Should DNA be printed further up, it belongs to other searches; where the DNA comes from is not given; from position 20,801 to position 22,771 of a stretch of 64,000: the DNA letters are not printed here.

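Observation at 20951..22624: Family-5 (Opp/Dpp) solute-binding lipoprotein appears circularly permuted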

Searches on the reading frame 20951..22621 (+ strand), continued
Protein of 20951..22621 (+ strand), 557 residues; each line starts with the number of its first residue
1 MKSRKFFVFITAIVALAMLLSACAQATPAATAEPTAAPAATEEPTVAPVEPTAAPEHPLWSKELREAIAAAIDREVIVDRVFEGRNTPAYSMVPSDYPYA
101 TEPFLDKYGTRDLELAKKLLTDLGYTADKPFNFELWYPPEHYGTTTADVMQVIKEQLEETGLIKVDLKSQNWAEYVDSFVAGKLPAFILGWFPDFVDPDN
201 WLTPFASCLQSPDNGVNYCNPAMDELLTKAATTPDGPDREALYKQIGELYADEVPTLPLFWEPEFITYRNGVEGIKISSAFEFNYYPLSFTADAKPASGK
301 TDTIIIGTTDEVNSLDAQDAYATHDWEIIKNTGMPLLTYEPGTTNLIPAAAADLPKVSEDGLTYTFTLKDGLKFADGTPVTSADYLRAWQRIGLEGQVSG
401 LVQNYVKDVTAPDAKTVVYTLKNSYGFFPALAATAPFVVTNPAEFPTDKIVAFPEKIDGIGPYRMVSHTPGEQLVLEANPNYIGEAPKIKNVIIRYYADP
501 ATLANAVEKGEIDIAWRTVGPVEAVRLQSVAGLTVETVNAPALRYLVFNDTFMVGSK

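Call 35: list_cluster_members(proteins=[P0122, P0126, P0124, P0125, P0137, P0172, P0199, P0206, P0190, P0183])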
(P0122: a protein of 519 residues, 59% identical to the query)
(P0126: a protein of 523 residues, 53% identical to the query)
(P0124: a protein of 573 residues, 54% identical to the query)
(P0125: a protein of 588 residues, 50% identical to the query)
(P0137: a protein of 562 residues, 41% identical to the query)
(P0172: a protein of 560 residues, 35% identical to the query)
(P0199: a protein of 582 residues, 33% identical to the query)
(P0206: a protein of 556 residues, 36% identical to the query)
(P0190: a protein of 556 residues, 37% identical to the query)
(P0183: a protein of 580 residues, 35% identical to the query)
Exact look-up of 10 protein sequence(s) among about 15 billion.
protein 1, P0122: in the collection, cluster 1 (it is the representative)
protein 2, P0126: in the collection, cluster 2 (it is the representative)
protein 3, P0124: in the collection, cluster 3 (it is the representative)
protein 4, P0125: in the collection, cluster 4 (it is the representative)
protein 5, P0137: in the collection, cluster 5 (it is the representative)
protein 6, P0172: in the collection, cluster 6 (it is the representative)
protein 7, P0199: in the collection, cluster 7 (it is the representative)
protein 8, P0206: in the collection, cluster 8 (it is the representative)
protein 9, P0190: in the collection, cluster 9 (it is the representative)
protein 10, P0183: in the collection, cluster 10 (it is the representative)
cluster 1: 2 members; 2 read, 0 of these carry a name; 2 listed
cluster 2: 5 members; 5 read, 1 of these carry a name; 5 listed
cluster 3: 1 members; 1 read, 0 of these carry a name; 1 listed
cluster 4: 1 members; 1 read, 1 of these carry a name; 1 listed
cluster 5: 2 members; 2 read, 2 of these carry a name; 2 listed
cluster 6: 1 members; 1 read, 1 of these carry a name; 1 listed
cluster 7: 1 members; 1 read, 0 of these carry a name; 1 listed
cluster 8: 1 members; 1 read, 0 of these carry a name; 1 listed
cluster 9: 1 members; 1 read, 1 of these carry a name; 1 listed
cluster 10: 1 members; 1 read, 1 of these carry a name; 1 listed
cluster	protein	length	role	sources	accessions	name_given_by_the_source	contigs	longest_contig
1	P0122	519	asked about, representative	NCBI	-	-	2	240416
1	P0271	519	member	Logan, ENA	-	-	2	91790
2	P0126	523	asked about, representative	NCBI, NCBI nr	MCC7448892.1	MAG: peptide ABC transporter substrate-binding protein [Anaerolineae bacterium] | peptide ABC transporter substrate-binding protein [Anaerolineae bacterium]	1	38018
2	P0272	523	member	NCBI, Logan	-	-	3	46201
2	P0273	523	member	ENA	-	-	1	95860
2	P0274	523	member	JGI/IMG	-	-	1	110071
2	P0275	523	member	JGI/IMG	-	-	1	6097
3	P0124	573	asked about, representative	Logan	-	-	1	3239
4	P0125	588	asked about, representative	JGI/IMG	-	peptide/nickel transport system substrate-binding protein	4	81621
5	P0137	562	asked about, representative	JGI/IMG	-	peptide/nickel transport system substrate-binding protein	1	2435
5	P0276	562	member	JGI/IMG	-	peptide/nickel transport system substrate-binding protein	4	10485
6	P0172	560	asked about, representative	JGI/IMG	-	peptide/nickel transport system substrate-binding protein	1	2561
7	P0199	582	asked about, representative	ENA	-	-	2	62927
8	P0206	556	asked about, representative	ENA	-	-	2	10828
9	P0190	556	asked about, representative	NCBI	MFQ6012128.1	MAG: ABC transporter substrate-binding protein [Thermoplasmata archaeon]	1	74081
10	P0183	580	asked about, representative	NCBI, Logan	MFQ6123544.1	MAG: ABC transporter substrate-binding protein [Candidatus Heimdallarchaeota archaeon]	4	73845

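Call 36: find_encoding_contigs(protein=P0122, flank=7000, max_places=3)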
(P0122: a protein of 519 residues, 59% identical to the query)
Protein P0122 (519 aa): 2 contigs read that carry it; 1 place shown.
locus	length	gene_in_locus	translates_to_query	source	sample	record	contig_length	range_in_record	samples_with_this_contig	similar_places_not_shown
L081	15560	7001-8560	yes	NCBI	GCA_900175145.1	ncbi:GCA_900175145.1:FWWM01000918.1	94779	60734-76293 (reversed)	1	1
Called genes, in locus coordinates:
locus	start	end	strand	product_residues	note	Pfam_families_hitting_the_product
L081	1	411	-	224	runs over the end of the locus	-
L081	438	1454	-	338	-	PF25852:DUF6242_C (faint), PF15902:Sortilin-Vps10 (weak), PF14870:PSII_BNR (weak), PF02012:BNR (faint)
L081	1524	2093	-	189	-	-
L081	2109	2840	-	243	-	PF00578:AhpC-TSA, PF02630:SCO1-SenC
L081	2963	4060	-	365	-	PF13473:Cupredoxin_1 (faint), PF00127:Copper-bind (weak)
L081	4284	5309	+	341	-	-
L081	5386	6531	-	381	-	PF00557:Peptidase_M24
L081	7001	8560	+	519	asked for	PF00496:SBP_bac_5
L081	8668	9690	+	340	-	PF19300:BPD_transp_1_N, PF00528:BPD_transp_1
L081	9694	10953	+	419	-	PF00528:BPD_transp_1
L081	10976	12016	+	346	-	PF00005:ABC_tran, PF08352:oligo_HPY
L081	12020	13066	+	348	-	PF00005:ABC_tran, PF08352:oligo_HPY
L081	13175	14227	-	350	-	PF04041:Glyco_hydro_130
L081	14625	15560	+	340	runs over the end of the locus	PF00356:LacI, PF00532:Peripla_BP_1, PF13407:Peripla_BP_4, PF13377:Peripla_BP_3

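Call 52: search_protein_families(library=pfam, proteins=[P0089, P0133], max_evalue=10)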
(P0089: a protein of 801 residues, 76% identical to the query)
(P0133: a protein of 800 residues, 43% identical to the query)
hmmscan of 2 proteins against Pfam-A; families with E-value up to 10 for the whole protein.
P0089 (801 aa): 6 families
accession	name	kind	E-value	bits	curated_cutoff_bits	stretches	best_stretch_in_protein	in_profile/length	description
PF00496.27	SBP_bac_5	-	1.3e-79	268.4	32.4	2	587-794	2-209/368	Bacterial extracellular solute-binding proteins, family 5 Middle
PF00497.25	SBP_bac_3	-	2.6e-43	147.4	26.4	1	56-271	1-129/132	Bacterial extracellular solute-binding proteins, family 3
PF10613.14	Lig_chan-Glu_bd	-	1.8e-08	35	30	1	72-148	24-113/115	Ligated ion channel L-glutamate- and glycine-binding site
PF12974.12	Phosphonate-bd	-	9.8e-06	25.5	27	2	143-272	88-230/242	ABC transporter, phosphonate, periplasmic substrate-binding protein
PF09084.16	NMT1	-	8.3e-05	23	20.5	1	143-204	76-143/216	NMT1/THI5 like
PF11031.13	Phage_holin_T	-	0.086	12.7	22.2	1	718-766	158-208/233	Bacteriophage T holin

P0133 (800 aa): 6 families
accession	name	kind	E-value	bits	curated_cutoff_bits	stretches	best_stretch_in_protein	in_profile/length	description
PF00496.27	SBP_bac_5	-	2.2e-95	320.3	32.4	1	357-718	2-365/368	Bacterial extracellular solute-binding proteins, family 5 Middle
PF00497.25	SBP_bac_3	-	1e-44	152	26.4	1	75-291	1-131/132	Bacterial extracellular solute-binding proteins, family 3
PF10613.14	Lig_chan-Glu_bd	-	2.2e-11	44.3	30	1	89-167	22-113/115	Ligated ion channel L-glutamate- and glycine-binding site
PF04069.17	OpuAC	-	0.0012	18.9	21.2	1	657-721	16-63/257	Substrate binding domain of ABC-type glycine betaine transport system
PF13567.11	DUF4131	-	0.23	11.6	31.6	1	335-391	46-102/165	Domain of unknown function (DUF4131)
PF04625.18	DEC-1_N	-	0.35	10.3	29.2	1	14-60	103-148/403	DEC-1 protein, N-terminal region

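Call 57: predict_structure(alignment_id=A2)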
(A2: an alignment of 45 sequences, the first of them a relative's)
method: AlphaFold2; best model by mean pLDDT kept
length: 519 residues; sequences in the alignment: 45
mean_pLDDT: 93.6   pTM: 0.88
mean pLDDT of the five models: 93.6, 92.8, 92.6, 92.6, 91.3
residues with pLDDT >= 90: 456; 70-90: 33; 50-70: 20; < 50: 10
segments of 3 or more residues with pLDDT < 50: 22-28
pLDDT, mean of each block of 10 residues (from residue 1): 60 56 48 95 95 95 97 96 98 98 98 98 94 96 99 97 97 97 97 98 97 96 97 95 95 88 94 93 98 99 95 93 92 97 99 98 94 92 99 98 95 96 95 95 97 98 96 98 97 94 92 95
secondary structure, 60 per line:
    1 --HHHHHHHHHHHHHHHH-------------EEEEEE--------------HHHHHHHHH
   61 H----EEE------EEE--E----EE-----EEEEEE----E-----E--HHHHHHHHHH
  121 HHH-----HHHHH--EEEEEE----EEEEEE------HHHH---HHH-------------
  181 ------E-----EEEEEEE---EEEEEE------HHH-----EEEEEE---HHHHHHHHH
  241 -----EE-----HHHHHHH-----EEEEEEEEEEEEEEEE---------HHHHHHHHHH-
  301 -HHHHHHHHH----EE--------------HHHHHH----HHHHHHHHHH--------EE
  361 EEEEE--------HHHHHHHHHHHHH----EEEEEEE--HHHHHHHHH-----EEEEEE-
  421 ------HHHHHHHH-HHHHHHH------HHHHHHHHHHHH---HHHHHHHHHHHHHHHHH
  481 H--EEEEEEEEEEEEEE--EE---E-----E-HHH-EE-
elements in order: H3-18 E32-37 H52-61 E66-68 E75-77 E92-97 H111-123 H129-133 E136-141 E146-151 H158-161 E193-199 E203-208 E223-228 H232-240 H253-259 E265-280 H290-299 H302-310 H331-336 H341-350 E359-365 H374-386 E391-397 H400-408 E414-419 H427-434 H436-442 H449-460 H464-481 E484-497

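Call 59: fold_search(model_id=the predicted structure, library=pdb)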
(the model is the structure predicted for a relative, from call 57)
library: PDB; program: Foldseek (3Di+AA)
matches with E <= 10: 1133; with E <= 0.001: 174
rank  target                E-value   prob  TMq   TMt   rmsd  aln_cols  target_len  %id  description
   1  1uqw_A                1.1e-45  1.00  0.82  0.87   3.0       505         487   26  Crystal structure of yliB protein from escherichia coi (released 2003-10-22)
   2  6ofq_A                1.5e-44  1.00  0.79  0.80   4.4       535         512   23  ABC transporter-associated periplasmic binding protein DppA from Helicobacter pylori in complex with peptide STSA (released 2019-08-21)
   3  5f1q_A                2.1e-44  1.00  0.78  0.79   4.0       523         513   22  Crystal Structure of Periplasmic Dipeptide Transport Protein from Yersinia pestis (released 2015-12-23)
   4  5u4o                  8.3e-44  1.00  0.82  0.89   3.3       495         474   23  A 2.05A X-Ray Structureof A Bacterial Extracellular Solute-binding Protein, family 5 for Bacillus anthracis str. Ames (released 2017-03-08)
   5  6dqq_A                1.0e-43  1.00  0.75  0.75   4.3       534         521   22  Crystal structure of Haemophilus influenzae OppA complex with endogenous peptide (released 2018-11-28)
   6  7kz8                  1.2e-43  1.00  0.78  0.84   3.9       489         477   24  Crystal structure of substrate-binding protein Aapf from Pseudomonas sp. PDC86 (released 2021-03-17)
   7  7kz9_A                1.3e-43  1.00  0.77  0.83   4.0       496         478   24  Crystal structure of Pseudomonas sp. PDC86 substrate-binding protein Aapf in complex with a signaling molecule HEHEAA (released 2021-03-17)
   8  6dtg_A                1.3e-43  1.00  0.76  0.75   4.2       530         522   22  Crystal structure of Haemophilus influenzae OppA complex with YLGANGRGGGS (released 2018-11-28)
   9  3m8u                  1.4e-43  1.00  0.83  0.84   3.1       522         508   24  Crystal structure of glutathione-binding protein A (GbpA) from Haemophilus parasuis SH0165 in complex with glutathione d (released 2010-07-14)
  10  6dqr_A                1.4e-43  1.00  0.75  0.75   4.4       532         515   22  Crystal structure of Haemophilus influenzae OppA complex with MGG (released 2018-11-28)
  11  8are_A                1.5e-43  1.00  0.76  0.77   4.5       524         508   24  Crystal structure of the peptide binding protein, OppA, from Bacillus subtilis in complex with a PhrE-derived pentapep (released 2023-02-22)
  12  8arn_A                1.7e-43  1.00  0.76  0.77   4.5       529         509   23  Crystal structure of the peptide binding protein, OppA, from Bacillus subtilis in complex with an endogenous tetrapept (released 2023-02-22)
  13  6dth_A                3.7e-43  1.00  0.74  0.75   4.6       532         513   22  Crystal structure of Haemophilus influenzae OppA complex with RPPGFSPFR (released 2018-11-28)
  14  4toz_B                4.4e-43  1.00  0.75  0.76   4.6       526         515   22  MppA Periplasmic Murein Tripeptide Binding Protein, Unliganded Open Form (released 2015-06-10)
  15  4toz_A                4.7e-43  1.00  0.79  0.79   4.1       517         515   23  MppA Periplasmic Murein Tripeptide Binding Protein, Unliganded Open Form (released 2015-06-10)
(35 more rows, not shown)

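Call 63: find_encoding_contigs(protein=P0199, flank=6000, max_places=2)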
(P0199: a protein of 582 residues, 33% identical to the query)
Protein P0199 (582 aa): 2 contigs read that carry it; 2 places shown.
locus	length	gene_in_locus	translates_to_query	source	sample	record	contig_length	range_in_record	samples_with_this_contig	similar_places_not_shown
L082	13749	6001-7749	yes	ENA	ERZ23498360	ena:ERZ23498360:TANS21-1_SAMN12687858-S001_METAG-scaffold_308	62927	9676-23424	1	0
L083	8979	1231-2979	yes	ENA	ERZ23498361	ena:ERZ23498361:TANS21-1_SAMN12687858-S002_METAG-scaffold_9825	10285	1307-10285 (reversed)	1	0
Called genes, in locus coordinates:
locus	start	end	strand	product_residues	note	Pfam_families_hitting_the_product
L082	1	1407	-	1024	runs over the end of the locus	-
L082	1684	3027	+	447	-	PF02517:Rce1-like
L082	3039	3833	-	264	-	PF00702:Hydrolase, PF13419:HAD_2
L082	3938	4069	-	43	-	-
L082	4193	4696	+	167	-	PF01451:LMWPc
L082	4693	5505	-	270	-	-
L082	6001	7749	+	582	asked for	PF00496:SBP_bac_5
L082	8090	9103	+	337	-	PF19300:BPD_transp_1_N, PF00528:BPD_transp_1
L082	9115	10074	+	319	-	PF12911:OppC_N (weak), PF00528:BPD_transp_1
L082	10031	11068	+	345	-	PF00005:ABC_tran, PF02463:SMC_N (weak), PF13304:AAA_21 (weak), PF08352:oligo_HPY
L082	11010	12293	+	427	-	PF00005:ABC_tran, PF08352:oligo_HPY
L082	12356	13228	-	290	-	PF01261:AP_endonuc_2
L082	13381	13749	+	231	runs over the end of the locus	PF01135:PCMT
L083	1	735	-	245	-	?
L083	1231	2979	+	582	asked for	PF00496:SBP_bac_5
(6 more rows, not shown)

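Call 64: find_encoding_contigs(protein=P0206, flank=6000, max_places=2)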
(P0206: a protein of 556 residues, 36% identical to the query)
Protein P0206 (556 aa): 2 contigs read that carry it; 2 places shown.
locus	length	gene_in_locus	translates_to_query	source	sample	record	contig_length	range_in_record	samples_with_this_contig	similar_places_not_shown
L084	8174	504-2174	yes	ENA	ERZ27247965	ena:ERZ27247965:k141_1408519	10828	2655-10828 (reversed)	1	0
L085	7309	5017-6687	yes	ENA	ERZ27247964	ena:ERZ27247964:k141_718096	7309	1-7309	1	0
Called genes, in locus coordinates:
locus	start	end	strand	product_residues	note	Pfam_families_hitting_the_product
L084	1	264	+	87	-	?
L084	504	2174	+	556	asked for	PF00496:SBP_bac_5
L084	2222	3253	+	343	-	PF19300:BPD_transp_1_N, PF00528:BPD_transp_1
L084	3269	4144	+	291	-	PF12911:OppC_N (weak), PF00528:BPD_transp_1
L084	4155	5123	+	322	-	PF02463:SMC_N (weak), PF00005:ABC_tran, PF13304:AAA_21 (faint), PF08352:oligo_HPY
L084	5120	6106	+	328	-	PF00005:ABC_tran, PF08352:oligo_HPY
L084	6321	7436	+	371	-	PF02653:BPD_transp_2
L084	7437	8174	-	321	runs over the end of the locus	PF02653:BPD_transp_2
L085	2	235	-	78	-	?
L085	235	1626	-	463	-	PF01523:PmbA_TldD_1st, PF19290:PmbA_TldD_2nd, PF19289:PmbA_TldD_3rd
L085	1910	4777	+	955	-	PF00270:DEAD, PF04851:ResIII, PF00271:Helicase_C, PF19306:WHD_Lhr, PF08494:DEAD_assoc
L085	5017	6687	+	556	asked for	PF00496:SBP_bac_5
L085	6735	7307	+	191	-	?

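Call 66: find_encoding_contigs(protein=P0190, flank=5000, max_places=2)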
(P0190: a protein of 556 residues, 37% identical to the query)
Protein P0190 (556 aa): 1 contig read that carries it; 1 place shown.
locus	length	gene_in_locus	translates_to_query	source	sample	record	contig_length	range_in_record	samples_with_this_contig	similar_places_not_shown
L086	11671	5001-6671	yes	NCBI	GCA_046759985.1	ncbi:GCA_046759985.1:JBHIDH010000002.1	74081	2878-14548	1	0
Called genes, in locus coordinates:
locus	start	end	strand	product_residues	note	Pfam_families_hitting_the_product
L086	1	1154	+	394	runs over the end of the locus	PF01904:DUF72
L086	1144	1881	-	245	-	PF00106:adh_short, PF08659:KR, PF13561:adh_short_C2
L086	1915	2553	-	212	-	PF00156:Pribosyltran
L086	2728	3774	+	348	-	PF07728:AAA_5 (faint), PF00004:AAA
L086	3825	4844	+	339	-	PF00752:XPG_N, PF00867:XPG_I, PF01367:5_3_exonuc (weak)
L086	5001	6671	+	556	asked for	PF00496:SBP_bac_5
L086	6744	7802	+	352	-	PF19300:BPD_transp_1_N, PF00528:BPD_transp_1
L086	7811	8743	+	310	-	PF12911:OppC_N (weak), PF00528:BPD_transp_1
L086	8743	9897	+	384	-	PF00005:ABC_tran, PF13304:AAA_21 (faint), PF00005:ABC_tran, PF08352:oligo_HPY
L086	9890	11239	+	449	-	PF00005:ABC_tran, PF08352:oligo_HPY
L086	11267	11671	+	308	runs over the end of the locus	-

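Call 67: find_encoding_contigs(protein=P0183, flank=5000, max_places=2)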
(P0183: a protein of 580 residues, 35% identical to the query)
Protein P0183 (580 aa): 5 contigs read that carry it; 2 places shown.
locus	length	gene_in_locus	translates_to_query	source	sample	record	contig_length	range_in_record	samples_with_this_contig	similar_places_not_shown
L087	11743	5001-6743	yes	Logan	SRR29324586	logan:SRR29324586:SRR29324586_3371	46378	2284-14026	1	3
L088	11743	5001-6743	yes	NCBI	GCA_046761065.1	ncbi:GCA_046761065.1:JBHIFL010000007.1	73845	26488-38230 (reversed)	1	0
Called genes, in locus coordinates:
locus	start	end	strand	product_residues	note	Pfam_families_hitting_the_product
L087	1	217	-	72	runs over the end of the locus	-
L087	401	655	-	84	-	PF04014:MazE_antitoxin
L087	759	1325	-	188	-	PF13404:HTH_AsnC-type, PF13412:HTH_24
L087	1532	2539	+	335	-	PF25213:HVO_A0261_N (faint), PF14947:HTH_45 (faint)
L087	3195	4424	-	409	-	PF01979:Amidohydro_1, PF07969:Amidohydro_3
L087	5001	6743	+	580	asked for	PF00496:SBP_bac_5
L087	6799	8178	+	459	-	PF19300:BPD_transp_1_N, PF00528:BPD_transp_1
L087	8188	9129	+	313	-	PF12911:OppC_N, PF00528:BPD_transp_1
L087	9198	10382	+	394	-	PF00005:ABC_tran, PF08352:oligo_HPY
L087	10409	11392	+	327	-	PF00005:ABC_tran, PF08352:oligo_HPY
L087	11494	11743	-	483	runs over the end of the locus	-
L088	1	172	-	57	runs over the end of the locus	-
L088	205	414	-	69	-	-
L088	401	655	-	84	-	PF04014:MazE_antitoxin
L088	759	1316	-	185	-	PF13404:HTH_AsnC-type (weak), PF13412:HTH_24 (weak)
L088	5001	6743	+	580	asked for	PF00496:SBP_bac_5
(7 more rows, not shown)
